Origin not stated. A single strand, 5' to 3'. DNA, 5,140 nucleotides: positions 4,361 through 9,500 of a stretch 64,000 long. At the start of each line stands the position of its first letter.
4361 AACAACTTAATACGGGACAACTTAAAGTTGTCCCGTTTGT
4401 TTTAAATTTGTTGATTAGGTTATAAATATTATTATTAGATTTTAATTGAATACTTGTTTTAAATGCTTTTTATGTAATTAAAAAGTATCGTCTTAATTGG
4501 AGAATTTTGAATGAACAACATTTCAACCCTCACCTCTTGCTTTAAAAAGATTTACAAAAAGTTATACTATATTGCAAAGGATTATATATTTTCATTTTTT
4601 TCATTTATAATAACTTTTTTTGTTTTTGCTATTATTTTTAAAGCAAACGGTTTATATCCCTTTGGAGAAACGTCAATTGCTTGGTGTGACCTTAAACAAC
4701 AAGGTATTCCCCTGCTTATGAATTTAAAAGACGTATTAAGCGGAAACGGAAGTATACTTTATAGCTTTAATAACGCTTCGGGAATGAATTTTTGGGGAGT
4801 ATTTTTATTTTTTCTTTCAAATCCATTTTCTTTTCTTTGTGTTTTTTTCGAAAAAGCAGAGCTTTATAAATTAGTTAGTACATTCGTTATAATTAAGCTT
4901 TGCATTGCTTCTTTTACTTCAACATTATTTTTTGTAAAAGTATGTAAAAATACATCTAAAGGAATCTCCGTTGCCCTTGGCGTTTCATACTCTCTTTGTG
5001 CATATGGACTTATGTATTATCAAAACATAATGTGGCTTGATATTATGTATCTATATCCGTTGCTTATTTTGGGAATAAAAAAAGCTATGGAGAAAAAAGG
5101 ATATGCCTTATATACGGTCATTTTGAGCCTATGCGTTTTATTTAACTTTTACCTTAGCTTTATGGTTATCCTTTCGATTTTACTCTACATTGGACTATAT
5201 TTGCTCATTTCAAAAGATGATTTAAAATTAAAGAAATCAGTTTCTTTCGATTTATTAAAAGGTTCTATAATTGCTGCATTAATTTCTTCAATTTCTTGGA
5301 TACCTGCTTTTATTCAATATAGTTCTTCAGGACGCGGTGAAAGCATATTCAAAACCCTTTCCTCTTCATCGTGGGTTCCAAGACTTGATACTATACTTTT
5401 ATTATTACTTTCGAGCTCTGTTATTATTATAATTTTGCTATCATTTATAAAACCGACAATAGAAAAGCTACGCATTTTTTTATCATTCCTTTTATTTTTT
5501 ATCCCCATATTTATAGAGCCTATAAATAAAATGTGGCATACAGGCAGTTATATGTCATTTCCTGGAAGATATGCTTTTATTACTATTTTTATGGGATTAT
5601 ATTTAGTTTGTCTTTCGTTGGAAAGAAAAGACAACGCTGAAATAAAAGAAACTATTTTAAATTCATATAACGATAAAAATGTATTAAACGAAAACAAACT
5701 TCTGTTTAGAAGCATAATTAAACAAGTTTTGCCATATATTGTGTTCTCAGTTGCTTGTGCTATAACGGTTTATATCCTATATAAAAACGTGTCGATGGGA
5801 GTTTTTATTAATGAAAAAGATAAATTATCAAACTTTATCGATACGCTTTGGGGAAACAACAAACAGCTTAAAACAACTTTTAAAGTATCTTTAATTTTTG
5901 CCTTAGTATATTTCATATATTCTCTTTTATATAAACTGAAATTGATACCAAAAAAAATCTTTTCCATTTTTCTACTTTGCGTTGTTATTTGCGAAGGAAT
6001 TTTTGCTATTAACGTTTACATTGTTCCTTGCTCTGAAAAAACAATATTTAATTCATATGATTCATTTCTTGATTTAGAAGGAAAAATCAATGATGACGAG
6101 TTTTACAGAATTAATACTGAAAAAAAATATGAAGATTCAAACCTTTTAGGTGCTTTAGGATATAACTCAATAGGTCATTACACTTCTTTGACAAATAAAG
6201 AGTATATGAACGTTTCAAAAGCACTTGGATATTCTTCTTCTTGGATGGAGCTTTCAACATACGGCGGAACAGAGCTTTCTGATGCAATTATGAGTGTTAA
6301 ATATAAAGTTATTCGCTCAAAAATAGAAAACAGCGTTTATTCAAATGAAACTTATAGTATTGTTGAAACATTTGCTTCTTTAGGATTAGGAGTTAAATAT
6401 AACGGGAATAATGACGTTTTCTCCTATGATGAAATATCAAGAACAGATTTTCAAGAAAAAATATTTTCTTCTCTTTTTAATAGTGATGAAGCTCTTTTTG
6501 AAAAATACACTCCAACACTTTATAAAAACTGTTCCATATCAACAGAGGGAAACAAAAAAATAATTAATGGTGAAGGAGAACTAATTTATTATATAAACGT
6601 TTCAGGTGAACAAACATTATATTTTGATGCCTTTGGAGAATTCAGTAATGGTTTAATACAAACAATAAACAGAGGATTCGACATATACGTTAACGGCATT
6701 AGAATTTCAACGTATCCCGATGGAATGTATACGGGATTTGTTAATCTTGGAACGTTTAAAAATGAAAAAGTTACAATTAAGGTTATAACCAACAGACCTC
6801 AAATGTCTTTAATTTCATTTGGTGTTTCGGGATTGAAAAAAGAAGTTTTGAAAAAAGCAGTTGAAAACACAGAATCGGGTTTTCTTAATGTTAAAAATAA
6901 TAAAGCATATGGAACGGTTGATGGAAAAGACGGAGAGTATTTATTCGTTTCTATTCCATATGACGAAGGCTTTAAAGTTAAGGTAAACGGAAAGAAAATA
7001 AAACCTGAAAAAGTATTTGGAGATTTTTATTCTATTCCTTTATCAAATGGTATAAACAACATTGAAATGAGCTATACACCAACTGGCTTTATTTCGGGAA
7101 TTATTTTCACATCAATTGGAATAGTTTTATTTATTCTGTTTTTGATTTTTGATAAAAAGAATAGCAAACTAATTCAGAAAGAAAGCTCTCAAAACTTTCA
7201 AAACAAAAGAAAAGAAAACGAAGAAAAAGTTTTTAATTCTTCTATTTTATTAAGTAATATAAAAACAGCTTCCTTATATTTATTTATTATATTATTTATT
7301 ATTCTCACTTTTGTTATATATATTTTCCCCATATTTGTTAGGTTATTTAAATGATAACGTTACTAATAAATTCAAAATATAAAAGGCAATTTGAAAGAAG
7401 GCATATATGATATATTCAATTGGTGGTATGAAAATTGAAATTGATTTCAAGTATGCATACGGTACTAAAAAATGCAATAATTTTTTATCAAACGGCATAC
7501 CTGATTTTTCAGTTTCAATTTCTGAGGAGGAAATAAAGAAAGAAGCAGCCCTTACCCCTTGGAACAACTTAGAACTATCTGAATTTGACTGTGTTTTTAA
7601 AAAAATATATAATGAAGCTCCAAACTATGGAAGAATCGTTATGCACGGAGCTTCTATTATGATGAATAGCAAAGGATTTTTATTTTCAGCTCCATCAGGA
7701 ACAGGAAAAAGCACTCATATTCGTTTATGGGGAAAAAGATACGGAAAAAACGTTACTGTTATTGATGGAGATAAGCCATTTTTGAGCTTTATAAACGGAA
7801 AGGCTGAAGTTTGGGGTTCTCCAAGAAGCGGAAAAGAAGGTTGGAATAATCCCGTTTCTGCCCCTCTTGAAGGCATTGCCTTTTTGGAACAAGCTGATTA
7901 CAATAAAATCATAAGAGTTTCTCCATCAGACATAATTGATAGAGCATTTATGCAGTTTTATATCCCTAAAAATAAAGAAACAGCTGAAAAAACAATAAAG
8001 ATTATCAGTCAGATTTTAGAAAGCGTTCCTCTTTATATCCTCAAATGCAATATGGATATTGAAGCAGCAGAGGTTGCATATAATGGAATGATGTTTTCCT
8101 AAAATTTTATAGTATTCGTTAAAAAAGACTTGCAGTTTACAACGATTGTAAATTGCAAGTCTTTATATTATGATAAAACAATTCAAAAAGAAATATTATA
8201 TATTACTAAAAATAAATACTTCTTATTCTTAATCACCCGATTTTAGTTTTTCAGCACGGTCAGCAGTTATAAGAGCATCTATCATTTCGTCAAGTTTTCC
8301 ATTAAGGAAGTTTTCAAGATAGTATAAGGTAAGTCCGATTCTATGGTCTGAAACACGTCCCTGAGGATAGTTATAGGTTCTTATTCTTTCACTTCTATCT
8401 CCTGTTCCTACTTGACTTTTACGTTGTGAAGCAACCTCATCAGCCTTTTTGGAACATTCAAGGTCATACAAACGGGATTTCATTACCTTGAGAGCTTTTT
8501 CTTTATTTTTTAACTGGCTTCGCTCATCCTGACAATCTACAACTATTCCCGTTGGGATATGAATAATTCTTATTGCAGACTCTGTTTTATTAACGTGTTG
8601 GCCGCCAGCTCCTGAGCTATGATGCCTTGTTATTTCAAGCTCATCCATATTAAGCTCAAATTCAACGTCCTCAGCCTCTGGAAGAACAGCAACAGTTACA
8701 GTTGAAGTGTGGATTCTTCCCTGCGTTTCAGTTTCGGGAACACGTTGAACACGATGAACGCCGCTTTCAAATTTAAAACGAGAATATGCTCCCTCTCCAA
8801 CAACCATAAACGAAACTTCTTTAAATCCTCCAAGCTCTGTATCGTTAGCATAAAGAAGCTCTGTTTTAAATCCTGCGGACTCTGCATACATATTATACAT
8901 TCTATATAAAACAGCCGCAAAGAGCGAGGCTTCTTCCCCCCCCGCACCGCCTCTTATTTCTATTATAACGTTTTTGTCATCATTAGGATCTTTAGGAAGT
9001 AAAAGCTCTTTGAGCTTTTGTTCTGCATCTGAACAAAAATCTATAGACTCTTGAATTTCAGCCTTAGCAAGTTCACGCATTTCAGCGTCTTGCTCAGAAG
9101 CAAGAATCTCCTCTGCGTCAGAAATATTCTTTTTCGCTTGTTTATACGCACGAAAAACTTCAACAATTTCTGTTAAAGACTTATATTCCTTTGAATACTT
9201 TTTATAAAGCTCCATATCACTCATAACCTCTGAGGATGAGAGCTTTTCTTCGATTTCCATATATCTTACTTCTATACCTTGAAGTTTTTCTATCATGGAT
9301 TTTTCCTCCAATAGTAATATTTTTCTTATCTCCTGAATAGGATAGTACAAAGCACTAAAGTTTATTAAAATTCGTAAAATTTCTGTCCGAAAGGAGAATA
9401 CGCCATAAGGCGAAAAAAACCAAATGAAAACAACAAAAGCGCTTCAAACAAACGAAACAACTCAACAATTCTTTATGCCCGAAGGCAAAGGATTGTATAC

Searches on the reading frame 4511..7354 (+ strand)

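Call 32: search_protein_families(library=ncbifam, proteins=[window:4511-7354:+], max_evalue=0.00001)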
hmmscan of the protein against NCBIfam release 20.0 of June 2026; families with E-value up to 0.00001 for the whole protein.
window:4511-7354:+ (947 aa): 2 families
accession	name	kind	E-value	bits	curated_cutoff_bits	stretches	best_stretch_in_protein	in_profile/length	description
NF047590.1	GlcsyltransPgfM2Strep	equivalog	1.4e-36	126.1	1500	2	547-879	524-878/884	glycosyltransferase PgfM2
NF047589.1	GlcsyltransPgfM1Strep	equivalog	6e-34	117.2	1400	2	24-269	9-265/955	glycosyltransferase PgfM1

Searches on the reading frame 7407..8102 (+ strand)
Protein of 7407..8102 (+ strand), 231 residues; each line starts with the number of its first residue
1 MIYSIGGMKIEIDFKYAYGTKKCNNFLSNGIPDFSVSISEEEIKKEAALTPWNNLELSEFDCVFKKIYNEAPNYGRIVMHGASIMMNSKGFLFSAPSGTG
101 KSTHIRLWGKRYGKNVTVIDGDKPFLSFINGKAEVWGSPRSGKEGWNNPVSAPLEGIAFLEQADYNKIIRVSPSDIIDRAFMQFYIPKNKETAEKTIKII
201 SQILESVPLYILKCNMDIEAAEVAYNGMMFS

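Call 32: search_protein_families(library=ncbifam, proteins=[window:7407-8102:+], max_evalue=0.00001)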
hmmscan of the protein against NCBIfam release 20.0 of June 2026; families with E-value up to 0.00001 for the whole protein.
window:7407-8102:+ (231 aa): 1 family
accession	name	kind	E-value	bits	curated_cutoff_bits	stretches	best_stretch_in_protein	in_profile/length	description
TIGR04249.1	SCM_chp_ScmC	equivalog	9.7e-08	31.7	125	1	62-171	111-224/292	SynChlorMet cassette protein ScmC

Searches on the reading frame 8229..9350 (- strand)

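Call 32: search_protein_families(library=ncbifam, proteins=[window:8229-9350:-], max_evalue=0.00001)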
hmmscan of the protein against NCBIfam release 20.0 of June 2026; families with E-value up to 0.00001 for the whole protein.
window:8229-9350:- (373 aa): 5 families
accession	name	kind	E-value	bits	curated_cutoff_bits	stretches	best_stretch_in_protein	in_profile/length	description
NF001859.2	PRK00591.1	equivalog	7.2e-154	512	400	1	23-369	1-347/347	peptide chain release factor 1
TIGR00019.1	prfA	equivalog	2.9e-153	510.1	423.25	1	16-370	3-356/361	peptide chain release factor 1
TIGR00020.2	prfB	exception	1.6e-82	277.4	370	1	22-361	16-352/353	peptide chain release factor 2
TIGR03072.1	release_prfH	equivalog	6.1e-24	84.6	166.65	1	131-327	4-196/200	peptide chain release factor H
NF006718.0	PRK09256.1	equivalog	4.1e-11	42.8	100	1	231-263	10-42/140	alternative ribosome rescue aminoacyl-tRNA hydrolase ArfB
